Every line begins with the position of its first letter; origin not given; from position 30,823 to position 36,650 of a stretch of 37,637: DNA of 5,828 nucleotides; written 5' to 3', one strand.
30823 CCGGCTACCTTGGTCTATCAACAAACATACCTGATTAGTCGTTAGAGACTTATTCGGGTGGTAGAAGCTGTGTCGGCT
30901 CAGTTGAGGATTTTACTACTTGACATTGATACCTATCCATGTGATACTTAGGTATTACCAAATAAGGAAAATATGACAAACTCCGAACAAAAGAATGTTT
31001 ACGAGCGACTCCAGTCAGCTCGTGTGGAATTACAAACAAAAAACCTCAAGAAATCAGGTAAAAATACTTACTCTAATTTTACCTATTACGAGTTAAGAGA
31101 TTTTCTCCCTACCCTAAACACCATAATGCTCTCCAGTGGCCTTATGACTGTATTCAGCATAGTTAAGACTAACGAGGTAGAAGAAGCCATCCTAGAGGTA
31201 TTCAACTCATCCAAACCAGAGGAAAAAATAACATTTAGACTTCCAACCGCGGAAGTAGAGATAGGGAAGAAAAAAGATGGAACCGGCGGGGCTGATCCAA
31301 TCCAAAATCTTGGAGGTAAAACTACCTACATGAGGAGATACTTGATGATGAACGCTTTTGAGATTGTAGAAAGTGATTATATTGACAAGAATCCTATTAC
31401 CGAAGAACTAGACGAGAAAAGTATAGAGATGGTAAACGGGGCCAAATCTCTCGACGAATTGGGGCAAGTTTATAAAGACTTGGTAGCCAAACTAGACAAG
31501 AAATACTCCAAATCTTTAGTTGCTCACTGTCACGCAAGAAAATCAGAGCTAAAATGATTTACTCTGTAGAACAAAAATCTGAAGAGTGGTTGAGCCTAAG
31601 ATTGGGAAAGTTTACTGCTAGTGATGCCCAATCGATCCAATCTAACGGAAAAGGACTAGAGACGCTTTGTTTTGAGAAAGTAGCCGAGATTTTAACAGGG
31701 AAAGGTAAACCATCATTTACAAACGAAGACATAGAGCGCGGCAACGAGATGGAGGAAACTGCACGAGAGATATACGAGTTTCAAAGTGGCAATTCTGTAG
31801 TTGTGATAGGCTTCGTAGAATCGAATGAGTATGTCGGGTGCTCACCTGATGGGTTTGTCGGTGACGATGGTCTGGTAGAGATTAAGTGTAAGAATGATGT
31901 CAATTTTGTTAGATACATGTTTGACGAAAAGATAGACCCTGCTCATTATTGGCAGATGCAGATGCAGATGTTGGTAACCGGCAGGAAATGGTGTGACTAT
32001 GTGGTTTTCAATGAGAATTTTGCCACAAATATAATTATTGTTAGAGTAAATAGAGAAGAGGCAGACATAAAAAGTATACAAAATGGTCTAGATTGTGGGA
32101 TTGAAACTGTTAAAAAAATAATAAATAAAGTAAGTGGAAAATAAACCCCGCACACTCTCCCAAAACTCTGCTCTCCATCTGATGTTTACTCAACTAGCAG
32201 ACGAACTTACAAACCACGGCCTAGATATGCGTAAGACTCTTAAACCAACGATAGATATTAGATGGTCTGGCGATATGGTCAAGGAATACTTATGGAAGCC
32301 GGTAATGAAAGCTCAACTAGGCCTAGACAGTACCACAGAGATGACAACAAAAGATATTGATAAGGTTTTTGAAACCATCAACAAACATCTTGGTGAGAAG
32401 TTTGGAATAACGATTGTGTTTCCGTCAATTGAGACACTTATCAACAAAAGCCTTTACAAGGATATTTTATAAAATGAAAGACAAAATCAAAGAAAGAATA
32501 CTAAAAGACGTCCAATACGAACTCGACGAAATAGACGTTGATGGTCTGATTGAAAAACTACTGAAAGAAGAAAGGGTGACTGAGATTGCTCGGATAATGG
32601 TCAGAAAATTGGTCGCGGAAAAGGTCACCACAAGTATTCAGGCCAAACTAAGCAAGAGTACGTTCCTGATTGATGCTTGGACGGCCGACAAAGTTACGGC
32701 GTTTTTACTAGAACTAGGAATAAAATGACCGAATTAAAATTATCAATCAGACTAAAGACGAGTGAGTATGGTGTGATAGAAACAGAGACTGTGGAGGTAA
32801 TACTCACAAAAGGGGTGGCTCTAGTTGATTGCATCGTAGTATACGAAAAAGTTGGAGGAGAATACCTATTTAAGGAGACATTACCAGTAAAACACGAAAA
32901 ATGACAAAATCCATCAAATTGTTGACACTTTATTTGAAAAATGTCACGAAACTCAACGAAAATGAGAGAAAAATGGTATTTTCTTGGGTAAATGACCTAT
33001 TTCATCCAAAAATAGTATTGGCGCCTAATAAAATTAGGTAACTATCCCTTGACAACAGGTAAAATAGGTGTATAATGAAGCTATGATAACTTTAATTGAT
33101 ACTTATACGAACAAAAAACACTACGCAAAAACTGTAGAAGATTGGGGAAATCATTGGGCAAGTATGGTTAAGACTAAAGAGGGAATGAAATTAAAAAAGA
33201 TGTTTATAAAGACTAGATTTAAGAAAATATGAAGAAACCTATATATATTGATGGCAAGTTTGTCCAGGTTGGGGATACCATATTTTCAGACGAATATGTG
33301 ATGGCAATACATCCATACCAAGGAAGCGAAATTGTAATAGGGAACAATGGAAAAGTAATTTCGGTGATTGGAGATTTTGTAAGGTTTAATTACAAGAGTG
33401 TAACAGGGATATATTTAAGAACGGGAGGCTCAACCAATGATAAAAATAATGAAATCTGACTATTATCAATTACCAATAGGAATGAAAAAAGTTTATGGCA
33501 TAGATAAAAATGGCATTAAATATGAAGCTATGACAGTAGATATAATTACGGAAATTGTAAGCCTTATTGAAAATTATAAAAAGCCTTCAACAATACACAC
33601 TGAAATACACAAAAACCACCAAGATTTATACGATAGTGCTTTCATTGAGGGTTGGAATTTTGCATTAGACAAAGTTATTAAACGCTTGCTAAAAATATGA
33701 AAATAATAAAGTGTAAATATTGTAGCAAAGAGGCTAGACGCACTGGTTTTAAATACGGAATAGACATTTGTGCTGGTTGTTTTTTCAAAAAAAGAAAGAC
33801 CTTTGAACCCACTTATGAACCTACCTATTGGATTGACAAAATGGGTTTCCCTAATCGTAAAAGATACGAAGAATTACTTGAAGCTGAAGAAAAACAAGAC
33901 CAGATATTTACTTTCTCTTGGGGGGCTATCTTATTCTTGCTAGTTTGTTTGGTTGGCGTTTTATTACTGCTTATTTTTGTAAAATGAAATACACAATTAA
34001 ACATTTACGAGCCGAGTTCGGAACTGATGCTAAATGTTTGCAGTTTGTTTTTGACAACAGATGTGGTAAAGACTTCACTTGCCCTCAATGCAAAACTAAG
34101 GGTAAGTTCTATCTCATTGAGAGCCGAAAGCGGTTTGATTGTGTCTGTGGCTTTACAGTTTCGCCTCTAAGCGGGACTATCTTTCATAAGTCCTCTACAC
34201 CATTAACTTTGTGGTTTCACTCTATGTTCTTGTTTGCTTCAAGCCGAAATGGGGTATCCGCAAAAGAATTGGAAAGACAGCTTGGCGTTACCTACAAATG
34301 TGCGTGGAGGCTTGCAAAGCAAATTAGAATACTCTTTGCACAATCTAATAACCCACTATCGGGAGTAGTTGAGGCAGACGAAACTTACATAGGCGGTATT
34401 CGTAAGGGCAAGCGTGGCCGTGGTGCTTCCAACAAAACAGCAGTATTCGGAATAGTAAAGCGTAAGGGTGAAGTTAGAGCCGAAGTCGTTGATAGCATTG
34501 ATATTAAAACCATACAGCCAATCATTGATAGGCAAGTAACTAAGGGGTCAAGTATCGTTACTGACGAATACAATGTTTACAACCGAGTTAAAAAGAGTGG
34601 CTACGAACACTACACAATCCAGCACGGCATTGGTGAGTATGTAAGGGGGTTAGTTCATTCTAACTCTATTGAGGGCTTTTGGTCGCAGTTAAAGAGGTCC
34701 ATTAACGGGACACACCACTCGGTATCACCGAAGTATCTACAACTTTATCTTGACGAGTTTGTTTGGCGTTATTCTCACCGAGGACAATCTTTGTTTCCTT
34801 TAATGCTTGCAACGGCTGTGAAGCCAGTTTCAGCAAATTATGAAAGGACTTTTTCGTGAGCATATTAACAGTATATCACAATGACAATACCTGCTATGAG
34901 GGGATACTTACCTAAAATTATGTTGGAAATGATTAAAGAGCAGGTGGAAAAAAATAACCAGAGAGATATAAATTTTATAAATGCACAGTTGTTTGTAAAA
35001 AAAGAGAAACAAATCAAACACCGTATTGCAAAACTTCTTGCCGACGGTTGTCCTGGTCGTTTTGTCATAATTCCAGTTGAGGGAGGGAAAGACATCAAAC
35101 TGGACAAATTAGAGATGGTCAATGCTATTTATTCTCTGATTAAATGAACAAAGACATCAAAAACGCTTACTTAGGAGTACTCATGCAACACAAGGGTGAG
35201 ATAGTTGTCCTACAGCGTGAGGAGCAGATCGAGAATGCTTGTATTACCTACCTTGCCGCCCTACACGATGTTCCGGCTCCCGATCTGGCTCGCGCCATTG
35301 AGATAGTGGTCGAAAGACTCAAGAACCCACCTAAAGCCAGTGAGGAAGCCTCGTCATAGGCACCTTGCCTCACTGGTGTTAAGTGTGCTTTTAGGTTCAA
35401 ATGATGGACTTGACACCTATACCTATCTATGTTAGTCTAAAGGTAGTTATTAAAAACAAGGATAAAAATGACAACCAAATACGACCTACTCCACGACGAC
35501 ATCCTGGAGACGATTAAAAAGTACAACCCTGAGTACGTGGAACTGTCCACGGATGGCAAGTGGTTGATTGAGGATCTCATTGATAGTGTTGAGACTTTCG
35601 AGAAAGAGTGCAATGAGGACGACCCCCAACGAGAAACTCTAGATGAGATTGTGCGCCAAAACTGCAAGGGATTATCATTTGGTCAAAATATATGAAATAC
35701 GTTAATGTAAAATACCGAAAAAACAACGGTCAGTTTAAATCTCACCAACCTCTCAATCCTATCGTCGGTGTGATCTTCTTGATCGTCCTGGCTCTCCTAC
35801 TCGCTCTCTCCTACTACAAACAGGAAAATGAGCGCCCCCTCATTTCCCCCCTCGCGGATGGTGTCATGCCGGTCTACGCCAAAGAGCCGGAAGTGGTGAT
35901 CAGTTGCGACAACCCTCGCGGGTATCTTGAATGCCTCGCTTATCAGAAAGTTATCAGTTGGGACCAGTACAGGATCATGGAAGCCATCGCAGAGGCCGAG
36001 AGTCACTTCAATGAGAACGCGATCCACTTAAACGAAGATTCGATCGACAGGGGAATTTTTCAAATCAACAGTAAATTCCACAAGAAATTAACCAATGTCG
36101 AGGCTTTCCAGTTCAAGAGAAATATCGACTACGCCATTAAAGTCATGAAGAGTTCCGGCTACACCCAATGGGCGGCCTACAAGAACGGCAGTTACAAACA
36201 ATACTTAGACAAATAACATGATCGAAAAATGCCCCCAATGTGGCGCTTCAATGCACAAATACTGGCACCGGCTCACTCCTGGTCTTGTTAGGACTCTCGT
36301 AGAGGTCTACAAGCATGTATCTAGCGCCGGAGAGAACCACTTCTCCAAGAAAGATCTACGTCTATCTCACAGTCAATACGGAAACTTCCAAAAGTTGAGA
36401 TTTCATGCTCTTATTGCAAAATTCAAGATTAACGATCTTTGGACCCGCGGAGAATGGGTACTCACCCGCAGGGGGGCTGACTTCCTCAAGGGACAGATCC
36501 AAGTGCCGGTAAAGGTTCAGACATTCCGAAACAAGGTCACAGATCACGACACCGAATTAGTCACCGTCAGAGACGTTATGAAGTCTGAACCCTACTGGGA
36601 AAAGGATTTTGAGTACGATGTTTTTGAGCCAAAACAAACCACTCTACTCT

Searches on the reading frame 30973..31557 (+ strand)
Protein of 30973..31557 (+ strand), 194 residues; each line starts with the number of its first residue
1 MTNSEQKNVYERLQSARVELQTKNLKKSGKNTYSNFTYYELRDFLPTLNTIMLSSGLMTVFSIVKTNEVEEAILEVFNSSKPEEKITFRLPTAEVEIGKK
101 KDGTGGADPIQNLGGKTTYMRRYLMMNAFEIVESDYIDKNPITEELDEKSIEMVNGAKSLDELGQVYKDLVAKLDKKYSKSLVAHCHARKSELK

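Call 10: search_protein_families(library=phrogs, proteins=[window:30973-31557:+], max_evalue=0.001)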
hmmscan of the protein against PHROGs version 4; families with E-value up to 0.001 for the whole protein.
window:30973-31557:+ (194 aa): 2 families
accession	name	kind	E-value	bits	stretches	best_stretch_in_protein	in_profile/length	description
phrog_155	-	DNA, RNA and nucleotide metabolism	8.7e-20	72.5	1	2-145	61-198/308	Erf-like ssDNA annealing protein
phrog_2324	-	DNA, RNA and nucleotide metabolism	2.5e-11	44.5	1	3-153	5-142/193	Erf-like ssDNA annealing protein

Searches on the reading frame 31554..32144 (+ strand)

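Call 10: search_protein_families(library=phrogs, proteins=[window:31554-32144:+], max_evalue=0.001)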
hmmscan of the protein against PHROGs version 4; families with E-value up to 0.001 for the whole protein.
window:31554-32144:+ (196 aa): 6 families
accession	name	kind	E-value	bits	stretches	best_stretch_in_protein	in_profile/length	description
phrog_149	-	DNA, RNA and nucleotide metabolism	3.9e-38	132.5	1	4-193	596-800/1242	exonuclease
phrog_434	-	DNA, RNA and nucleotide metabolism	4e-23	83.2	1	5-176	53-226/372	RecE-like recombination exonuclease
phrog_19855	-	head and packaging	9e-12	44.3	1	4-184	461-642/1257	virion structural protein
phrog_7655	-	DNA, RNA and nucleotide metabolism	3.2e-11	43.7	1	2-145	3-145/551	RecE-like recombination exonuclease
phrog_1990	-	DNA, RNA and nucleotide metabolism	4.1e-07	30.7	1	84-171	101-198/290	Cas4-domain exonuclease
phrog_5715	-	DNA, RNA and nucleotide metabolism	4.2e-05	24.2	1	33-144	25-140/213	exonuclease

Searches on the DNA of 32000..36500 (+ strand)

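Call 5: search_dna_similar(query=window:32000-36500:+, collection=phages, mode=near, max_rows=30)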
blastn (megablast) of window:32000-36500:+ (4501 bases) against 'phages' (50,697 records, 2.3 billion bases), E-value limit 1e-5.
No match.

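Call 80: search_rna_families(source=window, start=32500, end=35500, threshold=evalue, max_evalue=1)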
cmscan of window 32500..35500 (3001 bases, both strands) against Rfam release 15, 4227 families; matches with E-value up to 1: 0.
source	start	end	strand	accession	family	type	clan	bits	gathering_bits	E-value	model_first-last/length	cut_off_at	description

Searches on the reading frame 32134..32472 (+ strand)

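Call 9: search_protein_families(library=phrogs, proteins=[window:32134-32472:+], max_evalue=0.01)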
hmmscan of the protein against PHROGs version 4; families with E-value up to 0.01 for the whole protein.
window:32134-32472:+ (112 aa): 1 family
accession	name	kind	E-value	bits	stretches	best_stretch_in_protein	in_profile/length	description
phrog_72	-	DNA, RNA and nucleotide metabolism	3.3e-05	25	1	3-84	49-133/161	NinB/ Orf homologous recombination mediator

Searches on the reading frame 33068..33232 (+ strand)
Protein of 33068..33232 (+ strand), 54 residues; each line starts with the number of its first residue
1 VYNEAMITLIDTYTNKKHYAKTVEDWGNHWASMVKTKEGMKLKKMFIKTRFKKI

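Call 4: search_protein_families(library=pfam, proteins=[window:33068-33232:+], max_evalue=0.1)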
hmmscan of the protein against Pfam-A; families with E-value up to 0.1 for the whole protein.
window:33068-33232:+ (54 aa): 0 families

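Call 9: search_protein_families(library=phrogs, proteins=[window:33068-33232:+], max_evalue=0.01)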
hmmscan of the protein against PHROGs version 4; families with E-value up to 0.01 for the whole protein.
window:33068-33232:+ (54 aa): 0 families

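Call 54: search_protein_families(library=ncbifam, proteins=[window:33083-33229:+], max_evalue=0.01)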
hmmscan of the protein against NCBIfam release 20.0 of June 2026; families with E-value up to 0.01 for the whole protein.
window:33083-33229:+ (49 aa): 0 families

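Call 55: search_protein_families(library=padloc, proteins=[window:33083-33229:+], max_evalue=0.01)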
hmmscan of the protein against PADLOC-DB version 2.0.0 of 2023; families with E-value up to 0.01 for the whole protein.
window:33083-33229:+ (49 aa): 0 families

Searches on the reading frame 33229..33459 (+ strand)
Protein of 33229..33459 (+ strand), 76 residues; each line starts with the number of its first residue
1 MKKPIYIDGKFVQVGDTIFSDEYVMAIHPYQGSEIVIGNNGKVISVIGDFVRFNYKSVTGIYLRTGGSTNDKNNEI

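Call 4: search_protein_families(library=pfam, proteins=[window:33229-33459:+], max_evalue=0.1)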
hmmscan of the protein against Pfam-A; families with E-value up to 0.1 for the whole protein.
window:33229-33459:+ (76 aa): 1 family
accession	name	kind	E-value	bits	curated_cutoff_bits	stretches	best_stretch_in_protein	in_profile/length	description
PF23843.2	DUF7210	-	0.067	13.2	27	0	2-18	6-22/38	Domain of unknown function (DUF7210)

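Call 9: search_protein_families(library=phrogs, proteins=[window:33229-33459:+], max_evalue=0.01)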
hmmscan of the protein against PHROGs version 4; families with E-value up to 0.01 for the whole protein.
window:33229-33459:+ (76 aa): 0 families

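Call 32: find_related_loci(query=window:33229-33456:+, collection=viral_contigs, flank=3000)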
Query window:33229-33456:+ (76 aa) in viral_contigs; peptide patterns used: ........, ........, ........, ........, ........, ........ (x = any residue, [..] = any of these).
25 stretches matched a pattern, but none encodes a relative of the query by tblastn (E <= 1e-3).

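Call 45: list_cluster_members(proteins=[window:33229-33456:+, window:33437-33697:+, window:33697-33984:+, window:33984-34856:+, window:33068-33229:+, window:33083-33229:+])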
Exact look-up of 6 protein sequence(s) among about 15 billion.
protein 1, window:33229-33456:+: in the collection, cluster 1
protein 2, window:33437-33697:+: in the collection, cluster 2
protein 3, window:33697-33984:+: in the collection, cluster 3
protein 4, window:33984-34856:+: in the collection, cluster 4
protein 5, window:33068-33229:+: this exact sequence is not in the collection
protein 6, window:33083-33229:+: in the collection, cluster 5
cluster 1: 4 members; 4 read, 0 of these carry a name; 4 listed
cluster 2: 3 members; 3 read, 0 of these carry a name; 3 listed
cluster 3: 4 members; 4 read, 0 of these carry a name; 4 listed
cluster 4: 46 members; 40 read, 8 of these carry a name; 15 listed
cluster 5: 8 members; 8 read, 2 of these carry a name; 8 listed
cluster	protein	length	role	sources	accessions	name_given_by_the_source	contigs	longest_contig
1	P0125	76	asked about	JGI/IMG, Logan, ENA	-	-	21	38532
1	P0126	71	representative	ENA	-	-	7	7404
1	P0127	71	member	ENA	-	-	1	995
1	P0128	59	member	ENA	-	-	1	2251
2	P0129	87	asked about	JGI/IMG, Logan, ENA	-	-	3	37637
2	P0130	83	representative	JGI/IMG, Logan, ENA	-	-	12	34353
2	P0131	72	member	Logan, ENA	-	-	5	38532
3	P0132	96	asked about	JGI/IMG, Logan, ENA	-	-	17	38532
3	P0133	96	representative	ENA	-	-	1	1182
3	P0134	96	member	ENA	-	-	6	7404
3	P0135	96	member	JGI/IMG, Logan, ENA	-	-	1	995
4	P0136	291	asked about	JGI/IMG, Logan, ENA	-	-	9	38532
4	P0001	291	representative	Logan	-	-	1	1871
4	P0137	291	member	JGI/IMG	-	transposase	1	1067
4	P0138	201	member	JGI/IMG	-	transposase-like protein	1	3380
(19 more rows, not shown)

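Call 47: find_encoding_contigs(protein=P0134, flank=5000, max_places=6)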
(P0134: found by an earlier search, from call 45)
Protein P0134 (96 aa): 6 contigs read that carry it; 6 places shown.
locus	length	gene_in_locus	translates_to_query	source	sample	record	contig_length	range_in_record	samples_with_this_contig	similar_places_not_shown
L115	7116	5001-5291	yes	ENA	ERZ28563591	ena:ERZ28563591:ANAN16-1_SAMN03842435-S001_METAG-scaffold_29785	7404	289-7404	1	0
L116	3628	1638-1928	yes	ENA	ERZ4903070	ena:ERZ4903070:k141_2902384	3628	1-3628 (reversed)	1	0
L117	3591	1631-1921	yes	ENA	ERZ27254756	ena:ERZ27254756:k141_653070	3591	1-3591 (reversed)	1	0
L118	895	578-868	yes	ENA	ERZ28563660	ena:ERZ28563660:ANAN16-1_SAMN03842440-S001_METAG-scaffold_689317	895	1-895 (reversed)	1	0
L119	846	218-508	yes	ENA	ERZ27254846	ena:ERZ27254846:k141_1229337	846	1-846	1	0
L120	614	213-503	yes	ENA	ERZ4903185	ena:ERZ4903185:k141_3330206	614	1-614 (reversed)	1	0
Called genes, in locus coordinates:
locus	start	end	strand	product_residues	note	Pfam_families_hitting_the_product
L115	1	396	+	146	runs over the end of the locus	PF13580:SIS_2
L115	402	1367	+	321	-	-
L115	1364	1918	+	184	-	PF00483:NTP_transferase, PF12804:NTP_transf_3 (weak)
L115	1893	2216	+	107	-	-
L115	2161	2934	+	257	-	PF01370:Epimerase, PF16363:GDP_Man_Dehyd (weak)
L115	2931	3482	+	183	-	PF13292:DXP_synthase_N (weak), PF00456:Transketolase_N (weak), PF02775:TPP_enzyme_C (weak)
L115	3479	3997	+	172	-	PF02779:Transket_pyr (weak)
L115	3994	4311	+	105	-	-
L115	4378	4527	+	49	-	-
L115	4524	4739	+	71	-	-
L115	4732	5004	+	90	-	-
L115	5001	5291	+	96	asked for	-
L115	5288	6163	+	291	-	PF12760:Zn_ribbon_IS1595, PF12762:DDE_Tnp_IS1595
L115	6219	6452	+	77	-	-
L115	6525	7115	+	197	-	?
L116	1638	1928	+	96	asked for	-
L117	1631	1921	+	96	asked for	-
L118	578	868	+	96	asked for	-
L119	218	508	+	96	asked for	-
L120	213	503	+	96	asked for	-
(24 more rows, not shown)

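Call 48: find_encoding_contigs(protein=P0130, flank=5000, max_places=6)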
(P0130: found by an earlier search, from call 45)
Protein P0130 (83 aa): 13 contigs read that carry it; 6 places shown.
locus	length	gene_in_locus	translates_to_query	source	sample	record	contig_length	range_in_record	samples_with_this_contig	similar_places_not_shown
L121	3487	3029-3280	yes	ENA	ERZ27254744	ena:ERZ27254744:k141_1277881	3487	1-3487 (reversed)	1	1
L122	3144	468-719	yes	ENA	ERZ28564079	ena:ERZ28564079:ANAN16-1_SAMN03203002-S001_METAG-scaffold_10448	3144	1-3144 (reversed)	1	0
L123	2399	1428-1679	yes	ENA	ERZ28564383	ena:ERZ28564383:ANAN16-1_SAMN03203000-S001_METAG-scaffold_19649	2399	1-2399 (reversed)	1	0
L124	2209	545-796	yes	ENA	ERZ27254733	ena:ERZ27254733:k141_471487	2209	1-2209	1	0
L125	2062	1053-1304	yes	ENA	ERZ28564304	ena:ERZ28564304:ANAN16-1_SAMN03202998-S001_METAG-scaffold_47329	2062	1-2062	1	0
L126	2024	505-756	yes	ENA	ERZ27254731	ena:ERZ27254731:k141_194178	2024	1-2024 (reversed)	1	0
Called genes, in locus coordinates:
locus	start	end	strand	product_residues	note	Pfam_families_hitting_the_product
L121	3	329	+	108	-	?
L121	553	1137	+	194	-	PF04404:ERF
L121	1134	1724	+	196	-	PF09588:YqaJ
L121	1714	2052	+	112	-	-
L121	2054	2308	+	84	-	-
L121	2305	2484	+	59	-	-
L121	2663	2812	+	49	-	-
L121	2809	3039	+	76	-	-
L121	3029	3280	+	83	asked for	-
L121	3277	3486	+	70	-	?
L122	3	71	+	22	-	?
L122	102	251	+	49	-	-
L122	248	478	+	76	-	-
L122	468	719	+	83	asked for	-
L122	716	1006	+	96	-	-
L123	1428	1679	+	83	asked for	-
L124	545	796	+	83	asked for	-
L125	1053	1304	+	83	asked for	-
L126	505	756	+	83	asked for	-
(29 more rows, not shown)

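Call 54: search_protein_families(library=ncbifam, proteins=[window:33229-33456:+], max_evalue=0.01)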
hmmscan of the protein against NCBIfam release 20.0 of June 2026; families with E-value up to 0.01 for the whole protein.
window:33229-33456:+ (76 aa): 1 family
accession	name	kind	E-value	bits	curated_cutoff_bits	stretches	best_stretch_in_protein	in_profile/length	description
NF010245.0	PRK13692.1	equivalog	0.0067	16.3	232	1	11-63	96-147/159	(3R)-hydroxyacyl-ACP dehydratase subunit HadA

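Call 55: search_protein_families(library=padloc, proteins=[window:33229-33456:+], max_evalue=0.01)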
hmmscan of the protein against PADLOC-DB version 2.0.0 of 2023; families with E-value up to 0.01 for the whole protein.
window:33229-33456:+ (76 aa): 0 families

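Call 67: predict_structure(protein=window:33229-33456:+)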
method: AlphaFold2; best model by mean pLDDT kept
length: 76 residues; sequences in the alignment: 1
mean_pLDDT: 48.2   pTM: 0.32
mean pLDDT of the five models: 48.2, 47.8, 46.7, 46.4, 40.9
residues with pLDDT >= 90: 0; 70-90: 0; 50-70: 38; < 50: 38
segments of 3 or more residues with pLDDT < 50: 1-4, 6-11, 13-24, 40-43, 67-76
pLDDT, mean of each block of 10 residues (from residue 1): 43 42 50 54 48 57 50 38
secondary structure, 60 per line:
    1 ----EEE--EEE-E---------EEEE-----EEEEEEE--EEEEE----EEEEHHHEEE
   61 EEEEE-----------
elements in order: E5-7 E10-12 E24-27 E33-39 E42-46 E51-54 E58-65
